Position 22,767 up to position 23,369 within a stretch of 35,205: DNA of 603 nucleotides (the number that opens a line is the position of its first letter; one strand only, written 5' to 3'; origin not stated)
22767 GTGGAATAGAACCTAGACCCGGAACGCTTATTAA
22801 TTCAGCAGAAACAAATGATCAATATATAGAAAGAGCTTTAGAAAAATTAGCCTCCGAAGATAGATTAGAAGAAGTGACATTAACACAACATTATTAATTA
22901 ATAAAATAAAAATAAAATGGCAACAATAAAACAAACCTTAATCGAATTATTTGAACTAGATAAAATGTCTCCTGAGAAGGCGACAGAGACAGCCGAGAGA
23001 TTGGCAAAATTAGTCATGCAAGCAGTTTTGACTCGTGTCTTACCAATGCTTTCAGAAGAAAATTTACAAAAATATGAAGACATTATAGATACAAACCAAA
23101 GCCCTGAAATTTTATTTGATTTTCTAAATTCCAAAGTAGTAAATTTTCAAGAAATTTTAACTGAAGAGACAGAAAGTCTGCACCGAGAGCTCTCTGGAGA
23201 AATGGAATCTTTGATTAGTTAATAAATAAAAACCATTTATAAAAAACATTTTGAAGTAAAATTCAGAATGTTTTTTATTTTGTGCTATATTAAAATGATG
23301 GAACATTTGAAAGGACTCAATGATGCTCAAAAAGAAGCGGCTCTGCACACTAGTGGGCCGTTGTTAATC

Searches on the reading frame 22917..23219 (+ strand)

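Call 52: search_protein_families(library=pfam, proteins=[window:22917-23219:+], max_evalue=0.01)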
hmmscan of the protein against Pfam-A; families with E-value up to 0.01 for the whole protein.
window:22917-23219:+ (101 aa): 1 family
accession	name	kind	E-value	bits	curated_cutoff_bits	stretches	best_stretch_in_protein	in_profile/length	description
PF18908.5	DUF5663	-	0.0026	18.7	23.7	1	14-91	7-83/84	Protein of unknown function (DUF5663)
